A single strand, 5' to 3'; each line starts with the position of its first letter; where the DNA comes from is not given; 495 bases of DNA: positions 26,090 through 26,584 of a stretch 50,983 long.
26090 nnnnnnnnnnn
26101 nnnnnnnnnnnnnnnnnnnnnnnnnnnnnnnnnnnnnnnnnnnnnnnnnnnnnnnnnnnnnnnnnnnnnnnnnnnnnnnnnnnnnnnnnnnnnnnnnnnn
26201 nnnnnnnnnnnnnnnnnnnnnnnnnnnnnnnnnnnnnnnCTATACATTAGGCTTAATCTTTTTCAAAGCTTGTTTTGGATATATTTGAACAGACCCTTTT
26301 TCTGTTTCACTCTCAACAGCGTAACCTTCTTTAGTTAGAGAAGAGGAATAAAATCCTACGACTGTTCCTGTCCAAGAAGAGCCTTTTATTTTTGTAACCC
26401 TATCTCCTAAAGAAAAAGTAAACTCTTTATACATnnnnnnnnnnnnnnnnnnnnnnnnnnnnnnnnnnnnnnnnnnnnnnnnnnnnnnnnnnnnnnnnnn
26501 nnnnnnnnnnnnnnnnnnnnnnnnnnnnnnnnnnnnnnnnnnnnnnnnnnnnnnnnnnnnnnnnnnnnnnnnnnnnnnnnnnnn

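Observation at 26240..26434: Phage-encoded type II (R67/DfrB-like) dihydrofolate reductase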

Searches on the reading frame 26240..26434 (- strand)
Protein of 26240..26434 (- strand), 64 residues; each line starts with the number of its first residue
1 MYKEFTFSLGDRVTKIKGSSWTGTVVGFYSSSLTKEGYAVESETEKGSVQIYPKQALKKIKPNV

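Call 3: search_protein_families(library=pfam, proteins=[window:26240-26434:-], max_evalue=1)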
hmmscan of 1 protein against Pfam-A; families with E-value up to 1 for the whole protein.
window:26240-26434:- (64 aa): 3 families
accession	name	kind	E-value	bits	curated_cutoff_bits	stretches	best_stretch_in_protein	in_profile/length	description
PF06442.17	DHFR_2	-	3.9e-22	78.3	25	1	4-60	21-77/78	R67 dihydrofolate reductase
PF18129.7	SH3_12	-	0.053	13.9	26.2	1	6-34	2-29/69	Xrn1 SH3-like domain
PF17851.8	GH43_C2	-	0.16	12.1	22.7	1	9-38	165-194/203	Beta xylosidase C-terminal Concanavalin A-like domain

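Call 4: search_protein_families(library=ncbifam, proteins=[window:26240-26434:-], max_evalue=1)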
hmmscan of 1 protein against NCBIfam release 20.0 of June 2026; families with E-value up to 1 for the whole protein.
window:26240-26434:- (64 aa): 2 families
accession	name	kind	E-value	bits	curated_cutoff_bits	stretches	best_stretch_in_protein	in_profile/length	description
NF000331.2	trim_DfrB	exception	1.9e-24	85.3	137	1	4-60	21-77/78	trimethoprim-resistant dihydrofolate reductase DfrB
NF038254.1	T4SS_assoc_EirA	equivalog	0.099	12.1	45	1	2-27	56-81/152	T4SS-associated protein EirA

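Call 5: search_solved_structures(query=window:26240-26434:-, max_evalue=1, show_alignments=3)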
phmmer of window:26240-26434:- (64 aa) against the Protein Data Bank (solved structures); distinct sequences matched with E-value up to 1: 6.
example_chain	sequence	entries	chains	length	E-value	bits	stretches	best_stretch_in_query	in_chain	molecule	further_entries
6ny0_A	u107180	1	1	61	8.5e-18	66.8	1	4-60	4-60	Dihydrofolate reductase type 2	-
3sfm_A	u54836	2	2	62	8.7e-18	66.7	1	4-60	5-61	Dihydrofolate reductase type 2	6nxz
1vie_A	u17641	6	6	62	1.2e-17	66.2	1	5-60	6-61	DIHYDROFOLATE REDUCTASE | Dihydrofolate reductase type 2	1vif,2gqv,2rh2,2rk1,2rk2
2p4t_A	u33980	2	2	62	6.6e-17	64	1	5-60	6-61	Dihydrofolate reductase type 2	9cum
2kl6_A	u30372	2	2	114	0.033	17.8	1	1-41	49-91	Uncharacterized protein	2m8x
3idu_A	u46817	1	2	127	0.048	17.3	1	1-41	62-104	Uncharacterized protein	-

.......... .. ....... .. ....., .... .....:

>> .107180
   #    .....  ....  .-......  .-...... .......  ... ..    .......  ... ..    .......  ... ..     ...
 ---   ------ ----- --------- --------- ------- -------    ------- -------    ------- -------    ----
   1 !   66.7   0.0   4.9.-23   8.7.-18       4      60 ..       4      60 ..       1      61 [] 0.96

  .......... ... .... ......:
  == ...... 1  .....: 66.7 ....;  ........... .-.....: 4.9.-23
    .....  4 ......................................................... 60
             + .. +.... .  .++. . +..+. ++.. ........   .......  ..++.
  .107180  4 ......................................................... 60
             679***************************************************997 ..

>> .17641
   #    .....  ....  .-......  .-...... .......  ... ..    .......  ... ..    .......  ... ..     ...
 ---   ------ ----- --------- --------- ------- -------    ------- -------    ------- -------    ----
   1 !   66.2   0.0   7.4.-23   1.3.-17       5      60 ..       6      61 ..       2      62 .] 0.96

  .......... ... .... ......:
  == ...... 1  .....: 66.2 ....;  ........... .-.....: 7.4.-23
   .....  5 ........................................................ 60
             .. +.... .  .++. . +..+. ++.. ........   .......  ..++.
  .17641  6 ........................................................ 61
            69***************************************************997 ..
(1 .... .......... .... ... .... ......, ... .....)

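Call 6: search_protein_families(library=phrogs, proteins=[window:26240-26434:-], max_evalue=1)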
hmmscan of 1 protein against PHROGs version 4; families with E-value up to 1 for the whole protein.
window:26240-26434:- (64 aa): 2 families
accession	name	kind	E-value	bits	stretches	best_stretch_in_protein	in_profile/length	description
phrog_31682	-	unknown function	7.5e-22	78.3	1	6-58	7-68/84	-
phrog_16289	-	unknown function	0.052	14.6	1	7-62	2-59/60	-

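Call 8: search_dna_similar(query=window:26240-26434:-, collection=phages, mode=protein, max_rows=40, max_evalue=0.001)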
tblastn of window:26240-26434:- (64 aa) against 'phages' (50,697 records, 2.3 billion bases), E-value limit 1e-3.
Records with a match: 26; places in all: 26; records where one place covers at least 80% of the query: 21.
Best place of each record, by identity: 60-80% 9; <60% 17.
By first word of the organism name: Rhizobium 16; Sinorhizobium 2; Vibrio 2; Pseudomonas 2; Caudoviricetes 1; Ochrobactrum 1; Aeromonas 1; Skermania 1.
By host as written in the record: Rhizobium phaseoli BRASIL5 4; Sinorhizobium meliloti 2; - 2; Pseudomonas sp. 1-1-1b 2; Rhizobium phaseoli I1_6 2; Rhizobium etli Y2_6 2; Rhizobium etli sv. phaseoli N1314 2; Rhizobium phaseoli sv. phaseoli R744 2; and 8 more.
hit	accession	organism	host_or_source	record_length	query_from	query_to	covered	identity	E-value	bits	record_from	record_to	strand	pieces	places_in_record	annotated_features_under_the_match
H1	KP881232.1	Sinorhizobium phage phiM9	Sinorhizobium meliloti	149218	1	57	89%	72.4%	4e-18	81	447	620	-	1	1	hypothetical protein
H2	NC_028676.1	Sinorhizobium phage phiM9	Sinorhizobium meliloti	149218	1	57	89%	72.4%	4e-18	81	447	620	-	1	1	hypothetical protein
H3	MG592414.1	Vibrio phage 1.030.O._10N.222.55.F9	Vibrio sp. sp. F13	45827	7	61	86%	72.7%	1e-17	80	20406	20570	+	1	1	electron transport accessory protein-like domain protein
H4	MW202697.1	Caudoviricetes sp.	Manatee Spring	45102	7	58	81%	69.2%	1e-15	74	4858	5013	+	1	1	R67 dihydrofolate reductase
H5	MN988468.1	Rhizobium phage RHph_TM3_3_3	Rhizobium phaseoli T3_3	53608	7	58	81%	67.3%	2e-17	79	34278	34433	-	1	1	dihydrofolate reductase protein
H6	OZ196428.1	Vibrio phage F89 g1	Seawater and oysters mix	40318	7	56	78%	70.0%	3e-15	73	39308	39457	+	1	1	hypothetical protein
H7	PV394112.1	Ochrobactrum phage ZX86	Ochrobactrum sp.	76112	6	60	86%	61.8%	1e-14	71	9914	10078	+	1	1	R67 dihydrofolate reductase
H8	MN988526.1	Rhizobium phage RHph_N3_2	Rhizobium phaseoli N3_2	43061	7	57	80%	64.7%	4e-13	67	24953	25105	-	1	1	dihydrofolate reductase protein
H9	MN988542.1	Rhizobium phage RHph_I3_18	Rhizobium phaseoli I3_18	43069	7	57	80%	64.7%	4e-13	67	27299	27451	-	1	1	dihydrofolate reductase protein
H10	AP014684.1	Pseudomonas phage PS-1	Pseudomonas sp. 1-1-1b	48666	7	59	83%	58.5%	4e-12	64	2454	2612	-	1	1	dehydrofolate reductase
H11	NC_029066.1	Pseudomonas phage PS-1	Pseudomonas sp. 1-1-1b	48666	7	59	83%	58.5%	4e-12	64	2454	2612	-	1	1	dehydrofolate reductase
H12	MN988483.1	Rhizobium phage RHph_Y38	Rhizobium phaseoli BRASIL5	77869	3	62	94%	47.5%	3e-9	56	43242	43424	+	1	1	dihydrofolate reductase protein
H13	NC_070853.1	Rhizobium phage RHph_Y38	Rhizobium phaseoli BRASIL5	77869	3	62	94%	47.5%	3e-9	56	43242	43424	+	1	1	dihydrofolate reductase protein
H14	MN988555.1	Rhizobium phage RHph_I1_6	Rhizobium phaseoli I1_6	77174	7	57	80%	55.8%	4e-9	56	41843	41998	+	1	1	dihydrofolate reductase protein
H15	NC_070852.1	Rhizobium phage RHph_I1_6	Rhizobium phaseoli I1_6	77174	7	57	80%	55.8%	4e-9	56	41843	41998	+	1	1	dihydrofolate reductase protein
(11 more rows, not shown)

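Call 12: find_homologous_proteins(query=window:26240-26434:-, max_evalue=0.001)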
Query window:26240-26434:- (64 aa): 106 proteins with E <= 0.001 among 107 candidates.
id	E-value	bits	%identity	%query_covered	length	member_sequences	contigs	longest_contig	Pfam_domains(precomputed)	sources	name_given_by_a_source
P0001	4.8e-34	132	100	100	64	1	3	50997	PF06442.18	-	-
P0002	1.4e-20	90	80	88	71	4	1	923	PF06442.18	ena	-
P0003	5.5e-20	88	75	89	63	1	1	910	PF06442.18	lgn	-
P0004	1.5e-19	86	75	89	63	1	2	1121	PF06442.18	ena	-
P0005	2.0e-19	86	74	89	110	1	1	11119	PF06442.18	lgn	-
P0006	2.4e-19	86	76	86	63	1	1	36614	PF06442.18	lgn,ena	-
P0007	3.1e-19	85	75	88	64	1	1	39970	PF06442.18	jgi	jgi:R67 dihydrofolate reductase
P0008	3.7e-19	85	78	86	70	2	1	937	PF06442.18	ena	-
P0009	4.0e-19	85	72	89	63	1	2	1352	PF06442.18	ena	-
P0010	4.1e-19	85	75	88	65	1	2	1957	PF06442.18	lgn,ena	-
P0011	5.0e-19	85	70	100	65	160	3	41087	PF06442.18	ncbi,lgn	-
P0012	5.4e-19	85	80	84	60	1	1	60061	PF06442.18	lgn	-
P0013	5.9e-19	85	76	84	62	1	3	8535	PF06442.18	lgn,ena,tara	tara:strand:- start:1088 stop:1276 length:189 start_codon:yes stop_codon:yes gene_type:complete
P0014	6.4e-19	84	72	94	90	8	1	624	PF06442.18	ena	-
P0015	7.8e-19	84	72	89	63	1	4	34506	PF06442.18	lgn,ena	-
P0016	9.3e-19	84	75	86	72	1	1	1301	PF06442.18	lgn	-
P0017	1.1e-18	84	71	92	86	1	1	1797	PF06442.18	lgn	-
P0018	1.3e-18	84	73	88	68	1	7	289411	PF06442.18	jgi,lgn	jgi:dihydrofolate reductase (trimethoprim resistance protein)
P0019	1.3e-18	83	74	89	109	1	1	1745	PF06442.18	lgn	-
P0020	1.4e-18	83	69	94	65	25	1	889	PF06442.18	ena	-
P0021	1.8e-18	83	71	86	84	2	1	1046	PF06442.18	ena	-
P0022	1.8e-18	83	76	86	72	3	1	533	PF06442.18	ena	-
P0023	2.3e-18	83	72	89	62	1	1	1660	PF06442.18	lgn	-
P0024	2.8e-18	82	75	88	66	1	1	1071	PF06442.18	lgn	-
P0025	3.2e-18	82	71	91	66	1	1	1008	PF06442.18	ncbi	-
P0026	3.4e-18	82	72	84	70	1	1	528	PF06442.18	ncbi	-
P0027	3.5e-18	82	75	88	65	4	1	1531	PF06442.18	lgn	-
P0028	3.6e-18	82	69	91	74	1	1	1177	PF06442.18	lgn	-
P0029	4.0e-18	82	77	83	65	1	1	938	PF06442.18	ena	-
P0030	4.3e-18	82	75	86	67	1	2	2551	PF06442.18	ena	-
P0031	4.6e-18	82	76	86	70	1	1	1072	PF06442.18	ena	-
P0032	4.7e-18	82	68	94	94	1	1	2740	PF06442.18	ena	-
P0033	5.1e-18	82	77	83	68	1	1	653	PF06442.18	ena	-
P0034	6.9e-18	81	76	84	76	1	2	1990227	PF06442.18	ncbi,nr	ncbi:hypothetical protein IAE29_03845 [Ochrobactrum sp. S46]|nr:hypothetical protein [Ochrobactrum s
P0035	7.8e-18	81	81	81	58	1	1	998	PF06442.18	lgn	-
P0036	8.1e-18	81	71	88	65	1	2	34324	PF06442.18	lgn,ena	-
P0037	8.7e-18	81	77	81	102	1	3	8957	PF06442.18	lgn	-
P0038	8.9e-18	81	76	84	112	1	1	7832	PF06442.18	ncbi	-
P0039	9.1e-18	81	78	84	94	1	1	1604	PF06442.18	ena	-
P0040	9.2e-18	81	76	84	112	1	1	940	PF06442.18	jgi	-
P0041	9.9e-18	81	78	84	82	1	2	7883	PF06442.18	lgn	-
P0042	1.1e-17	81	78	80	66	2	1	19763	PF06442.18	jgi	-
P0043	1.4e-17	80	72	89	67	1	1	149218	PF06442.18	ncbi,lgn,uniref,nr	ncbi:hypothetical protein AU106_gp002 [Sinorhizobium phage phiM9]|uniref:Uncharacterized protein n=1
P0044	1.6e-17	80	71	88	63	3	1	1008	PF06442.18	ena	-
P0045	2.3e-17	80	72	84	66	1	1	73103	PF06442.18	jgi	-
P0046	2.3e-17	80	74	83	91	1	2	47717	PF06442.18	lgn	-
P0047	2.6e-17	79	71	86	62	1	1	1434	PF06442.18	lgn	-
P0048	2.6e-17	79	77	81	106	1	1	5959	PF06442.18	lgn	-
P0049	2.7e-17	79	72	84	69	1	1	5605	PF06442.18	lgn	-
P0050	2.8e-17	79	74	84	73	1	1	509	PF06442.18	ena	-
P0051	2.9e-17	79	75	81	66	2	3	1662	PF06442.18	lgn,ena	-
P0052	3.1e-17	79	79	81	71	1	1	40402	PF06442.18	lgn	-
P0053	3.5e-17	79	68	92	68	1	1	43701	PF06442.18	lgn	-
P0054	4.1e-17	79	77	81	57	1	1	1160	PF06442.18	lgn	-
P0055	4.3e-17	79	75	86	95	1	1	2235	PF06442.18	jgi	jgi:hypothetical protein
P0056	6.0e-17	78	77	83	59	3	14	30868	PF06442.18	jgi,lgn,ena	jgi:dihydrofolate reductase (trimethoprim resistance protein)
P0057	6.1e-17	78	74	84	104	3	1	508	PF06442.18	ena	-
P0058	6.3e-17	78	75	83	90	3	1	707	PF06442.18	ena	-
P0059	6.4e-17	78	76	84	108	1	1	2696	PF06442.18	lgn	-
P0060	6.9e-17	78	75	86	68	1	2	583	PF06442.18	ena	-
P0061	8.4e-17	78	77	81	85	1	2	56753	PF06442.18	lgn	-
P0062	9.2e-17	78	69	91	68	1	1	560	PF06442.18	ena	-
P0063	9.3e-17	78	69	91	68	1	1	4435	PF06442.18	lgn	-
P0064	9.5e-17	78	78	80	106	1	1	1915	PF06442.18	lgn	-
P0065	1.4e-16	77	69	86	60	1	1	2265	PF06442.18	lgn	-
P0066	1.4e-16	77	72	91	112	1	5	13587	PF06442.18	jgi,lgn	jgi:dihydrofolate reductase (trimethoprim resistance protein)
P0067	1.5e-16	77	73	86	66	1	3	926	PF06442.18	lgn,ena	-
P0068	2.1e-16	77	71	86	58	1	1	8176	PF06442.18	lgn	-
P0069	2.4e-16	76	76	80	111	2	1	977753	PF06442.18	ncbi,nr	ncbi:hypothetical protein D7027_10065 [Ochrobactrum intermedium]|nr:hypothetical protein [Brucella i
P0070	2.5e-16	76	63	94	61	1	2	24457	PF06442.18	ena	-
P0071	2.6e-16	76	64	92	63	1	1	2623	PF06442.18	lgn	-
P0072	2.9e-16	76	76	78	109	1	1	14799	PF06442.18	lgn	-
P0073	6.0e-16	75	73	80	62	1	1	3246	PF06442.18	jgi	-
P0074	6.3e-16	75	70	89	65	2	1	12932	PF06442.18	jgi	-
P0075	9.7e-16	74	65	86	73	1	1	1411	PF06442.18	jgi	jgi:hypothetical protein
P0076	1.0e-15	74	69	86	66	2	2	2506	PF06442.18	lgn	-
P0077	1.1e-15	74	67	89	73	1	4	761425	PF06442.18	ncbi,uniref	ncbi:hypothetical protein [Qipengyuania citrea]|uniref:hypothetical protein n=1 Tax=Alphaproteobacte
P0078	1.5e-15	74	61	89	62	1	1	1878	PF06442.18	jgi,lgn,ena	-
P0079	1.8e-15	74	69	84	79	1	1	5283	PF06442.18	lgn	-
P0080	2.1e-15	73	69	86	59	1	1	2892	PF06442.18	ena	-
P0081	2.5e-15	73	72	84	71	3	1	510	PF06442.18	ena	-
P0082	2.6e-15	73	63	92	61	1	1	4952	PF06442.18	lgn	-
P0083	3.0e-15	73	69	86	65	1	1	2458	PF06442.18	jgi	jgi:hypothetical protein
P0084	4.3e-15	72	62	91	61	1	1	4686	PF06442.18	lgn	-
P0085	6.1e-15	72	66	92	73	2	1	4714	PF06442.18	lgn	-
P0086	8.9e-15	71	73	81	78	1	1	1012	PF06442.18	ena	-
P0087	1.3e-14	71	69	81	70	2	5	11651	PF06442.18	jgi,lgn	-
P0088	2.4e-14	70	67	86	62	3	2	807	PF06442.18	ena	-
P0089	2.4e-14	70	66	91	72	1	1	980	PF06442.18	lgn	-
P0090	2.7e-14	70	67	84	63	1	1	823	PF06442.18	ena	-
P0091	3.1e-14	70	63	88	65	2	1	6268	PF06442.18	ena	-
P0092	5.0e-14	69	71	81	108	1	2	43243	PF06442.18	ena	-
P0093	7.0e-14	69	65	86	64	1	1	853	PF06442.18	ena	-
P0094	7.2e-14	69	61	89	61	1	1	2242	PF06442.18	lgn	-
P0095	8.0e-14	68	64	92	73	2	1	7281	PF06442.18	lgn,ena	-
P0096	2.4e-13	67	67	81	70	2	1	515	PF06442.18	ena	-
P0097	2.4e-13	67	63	84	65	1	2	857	PF06442.18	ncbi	-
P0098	6.3e-13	66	67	81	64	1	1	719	PF06442.18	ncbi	-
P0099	8.7e-13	65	65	84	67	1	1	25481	PF06442.18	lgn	-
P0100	1.4e-12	65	78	72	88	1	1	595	PF06442.18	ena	-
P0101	2.3e-12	64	64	81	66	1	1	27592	PF06442.18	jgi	-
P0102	3.9e-12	63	57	88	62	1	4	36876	PF06442.18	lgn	-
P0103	2.3e-11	61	59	84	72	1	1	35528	PF06442.18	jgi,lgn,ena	-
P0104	1.4e-9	55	64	78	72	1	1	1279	PF06442.18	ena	-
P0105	1.9e-7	48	61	77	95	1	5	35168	PF06442.18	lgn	-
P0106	3.6e-7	48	70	58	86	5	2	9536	PF06442.18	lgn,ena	-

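Call 14: search_dna_similar(query=window:26240-26434:-, collection=plasmids, mode=protein, max_rows=30, max_evalue=0.001, rows=spread)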
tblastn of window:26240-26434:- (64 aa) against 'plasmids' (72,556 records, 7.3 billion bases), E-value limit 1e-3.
Records with a match: 98; places in all: 106; records where one place covers at least 80% of the query: 97.
Best place of each record, by identity: 60-80% 82; <60% 16.
By first word of the organism name: Enterobacter 22; Pseudomonas 15; Klebsiella 15; Escherichia 10; Rhizobium 7; Ensifer 7; uncultured 6; Serratia 6; Aeromonas 3; Comamonas 1; and 6 more.
By predicted mobility (MOB-suite, as given by PLSDB): conjugative 64; non-mobilizable 25; mobilizable 9.
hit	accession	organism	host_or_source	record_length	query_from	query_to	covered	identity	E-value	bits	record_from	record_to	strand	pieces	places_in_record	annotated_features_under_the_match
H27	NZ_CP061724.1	Pseudomonas putida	a feces sample of migratory birds origin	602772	7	63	89%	61.4%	3e-14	71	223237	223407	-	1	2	none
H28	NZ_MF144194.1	Pseudomonas aeruginosa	-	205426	7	64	91%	60.3%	2e-14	72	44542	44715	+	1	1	DfrB family trimethoprim-resistant dihydrofolate reductase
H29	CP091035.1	Sinorhizobium sp. B11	soybean,TY,soil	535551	7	57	80%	68.6%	2e-14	72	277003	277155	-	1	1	none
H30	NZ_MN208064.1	Pseudomonas sp.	-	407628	6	60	86%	61.8%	2e-15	75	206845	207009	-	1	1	dfrB: trimethoprim-resistant dihydrofolate reductase DfrB10 | dfrB10: trimethoprim-resistant dihydrofolate reductase DfrB10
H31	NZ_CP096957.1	Pseudomonas aeruginosa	Homo sapiens,The catheter tip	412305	6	60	86%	61.8%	2e-15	75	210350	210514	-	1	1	trimethoprim-resistant dihydrofolate reductase DfrB10 | dfrB10: trimethoprim-resistant dihydrofolate reductase DfrB10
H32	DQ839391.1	uncultured bacterium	-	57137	6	60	86%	61.8%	2e-15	75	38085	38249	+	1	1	dfrB2: trimethoprim-resistant dihydrofolate reductase DfrB2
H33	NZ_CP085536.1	Aeromonas salmonicida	Brook charr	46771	6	60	86%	61.8%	2e-14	72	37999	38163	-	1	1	trimethoprim-resistant dihydrofolate reductase DfrB3 | dfrB3: trimethoprim-resistant dihydrofolate reductase DfrB3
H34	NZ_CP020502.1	Serratia marcescens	-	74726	6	60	86%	61.8%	2e-14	72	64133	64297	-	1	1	trimethoprim-resistant dihydrofolate reductase DfrB3 | dfrB3: trimethoprim-resistant dihydrofolate reductase DfrB3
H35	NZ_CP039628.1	Aeromonas caviae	sludge,cell culture,sludge from ...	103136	6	60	86%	60.0%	8e-16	76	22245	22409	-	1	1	trimethoprim-resistant dihydrofolate reductase DfrB4 | dfrB4: trimethoprim-resistant dihydrofolate reductase DfrB4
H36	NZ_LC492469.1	Escherichia coli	Homo sapiens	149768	6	60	86%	60.0%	8e-16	76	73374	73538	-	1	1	trimethoprim-resistant dihydrofolate reductase DfrB4 | dfrB4: trimethoprim-resistant dihydrofolate reductase DfrB4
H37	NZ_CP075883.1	Klebsiella michiganensis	Homo sapiens,blood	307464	6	60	86%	60.0%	8e-16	76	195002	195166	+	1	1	trimethoprim-resistant dihydrofolate reductase DfrB4 | dfrB4: trimethoprim-resistant dihydrofolate reductase DfrB4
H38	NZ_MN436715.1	Klebsiella pneumoniae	-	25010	6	60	86%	60.0%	6e-14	71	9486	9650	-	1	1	trimethoprim-resistant dihydrofolate reductase DfrB1 | dfrB1: trimethoprim-resistant dihydrofolate reductase DfrB1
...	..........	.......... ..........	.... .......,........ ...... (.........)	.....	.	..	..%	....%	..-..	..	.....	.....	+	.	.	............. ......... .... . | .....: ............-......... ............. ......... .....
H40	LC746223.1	uncultured bacterium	-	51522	6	60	86%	60.0%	6e-14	71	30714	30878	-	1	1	dfrB1: trimethoprim-resistant dihydrofolate reductase DfrB1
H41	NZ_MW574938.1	Escherichia coli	-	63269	6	60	86%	60.0%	6e-14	71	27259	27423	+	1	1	trimethoprim-resistant dihydrofolate reductase DfrB1 | dfrB1: trimethoprim-resistant dihydrofolate reductase DfrB1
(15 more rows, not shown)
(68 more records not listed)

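Call 23: find_encoding_contigs(protein=window:26240-26434:-, flank=3000, max_places=5)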
Protein window:26240-26434:- (64 aa): 5 contigs read that carry it; 2 places shown.
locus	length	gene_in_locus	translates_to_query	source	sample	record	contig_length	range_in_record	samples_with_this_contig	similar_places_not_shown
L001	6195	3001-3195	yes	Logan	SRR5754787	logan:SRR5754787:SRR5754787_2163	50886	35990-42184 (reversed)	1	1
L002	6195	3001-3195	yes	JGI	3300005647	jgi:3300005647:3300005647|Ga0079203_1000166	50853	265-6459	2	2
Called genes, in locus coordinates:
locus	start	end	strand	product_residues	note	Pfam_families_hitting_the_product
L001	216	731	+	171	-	-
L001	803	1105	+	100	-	-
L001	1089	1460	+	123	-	PF05367:Phage_endo_I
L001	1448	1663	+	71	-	-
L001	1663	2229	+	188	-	-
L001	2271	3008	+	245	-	PF13482:RNase_H_2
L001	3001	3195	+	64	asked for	PF06442:DHFR_2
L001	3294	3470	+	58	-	-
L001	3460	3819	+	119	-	-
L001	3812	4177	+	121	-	PF18909:dGTP_diPhyd_N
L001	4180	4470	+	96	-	-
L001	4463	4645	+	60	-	-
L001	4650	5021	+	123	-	-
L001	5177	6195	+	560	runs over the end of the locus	PF02867:Ribonuc_red_lgC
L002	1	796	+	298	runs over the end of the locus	-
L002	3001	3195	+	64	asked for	PF06442:DHFR_2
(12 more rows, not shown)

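Call 26: get_annotated_region(hit=H3, flank=20000)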
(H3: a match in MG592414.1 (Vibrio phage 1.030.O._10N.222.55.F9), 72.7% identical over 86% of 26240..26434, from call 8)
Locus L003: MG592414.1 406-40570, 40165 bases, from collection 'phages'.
description: Vibrio phage 1.030.O._10N.222.55.F9, partial genome.
organism: Vibrio phage 1.030.O._10N.222.55.F9 (NCBI taxid 1881407)
taxonomy: Viruses; Duplodnaviria; Heunggongvirae; Uroviricota; Caudoviricetes
host: Vibrio sp. sp. F13; source: iron chloride precipitation of 0.2um-filtered seawater, resuspended in oxalate solution; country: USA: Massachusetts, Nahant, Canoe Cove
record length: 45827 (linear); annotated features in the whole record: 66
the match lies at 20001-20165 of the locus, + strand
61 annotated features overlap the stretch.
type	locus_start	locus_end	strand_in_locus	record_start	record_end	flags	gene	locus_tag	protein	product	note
CDS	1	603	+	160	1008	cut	-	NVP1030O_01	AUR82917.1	hypothetical protein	NVP1030O_01; tara_best_match:OM-RGC.v1.010602647; cvp_best_match:CAMPEP_0000029134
CDS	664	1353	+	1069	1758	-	-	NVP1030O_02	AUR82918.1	coil containing protein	NVP1030O_02; tara_best_match:OM-RGC.v1.012624289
CDS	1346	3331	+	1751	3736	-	-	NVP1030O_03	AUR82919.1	terminase large subunit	NVP1030O_03; tara_best_match:OM-RGC.v1.001255007; cvp_best_match:NCBI_PEP_37626094; InterPro:IPR008866; VirFam ID:Large ...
CDS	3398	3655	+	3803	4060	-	-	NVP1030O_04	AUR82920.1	coil containing protein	NVP1030O_04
CDS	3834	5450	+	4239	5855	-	-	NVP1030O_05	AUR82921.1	portal protein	NVP1030O_05; tara_best_match:OM-RGC.v1.001375511; InterPro:IPR006429; VirFam ID:Portal protein (Portal); portal ...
CDS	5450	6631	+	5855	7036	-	-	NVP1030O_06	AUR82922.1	ClpP/crotonase-like domain protein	NVP1030O_06; tara_best_match:OM-RGC.v1.003735006; InterPro:IPR029045; VirFam ID:Major capsid protein (MCP)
CDS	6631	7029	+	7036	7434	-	-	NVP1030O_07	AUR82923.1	hypothetical protein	NVP1030O_07; tara_best_match:OM-RGC.v1.026568368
CDS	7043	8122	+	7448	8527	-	-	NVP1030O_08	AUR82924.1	major capsid protein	NVP1030O_08; tara_best_match:OM-RGC.v1.004725050; InterPro:IPR005564; Major capsid protein GpE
CDS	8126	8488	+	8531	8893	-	-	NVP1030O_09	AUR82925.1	hypothetical protein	NVP1030O_09; tara_best_match:OM-RGC.v1.028841318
CDS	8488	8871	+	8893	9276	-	-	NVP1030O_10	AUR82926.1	hypothetical protein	NVP1030O_10; tara_best_match:OM-RGC.v1.027198666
CDS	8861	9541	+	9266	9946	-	-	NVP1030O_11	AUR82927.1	hypothetical protein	NVP1030O_11; tara_best_match:OM-RGC.v1.013382471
CDS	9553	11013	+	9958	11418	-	-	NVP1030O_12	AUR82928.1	tail sheath protein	NVP1030O_12; tara_best_match:OM-RGC.v1.001709828; cvp_best_match:NCBI_PEP_37626103; VirFam ID:Tail sheath (Sheath); ...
CDS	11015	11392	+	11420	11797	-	-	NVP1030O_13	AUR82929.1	hypothetical protein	NVP1030O_13; tara_best_match:OM-RGC.v1.027450810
CDS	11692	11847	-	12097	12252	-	-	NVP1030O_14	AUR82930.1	hypothetical protein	NVP1030O_14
CDS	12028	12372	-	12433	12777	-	-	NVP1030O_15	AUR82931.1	homeodomain-like protein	NVP1030O_15; InterPro:IPR009057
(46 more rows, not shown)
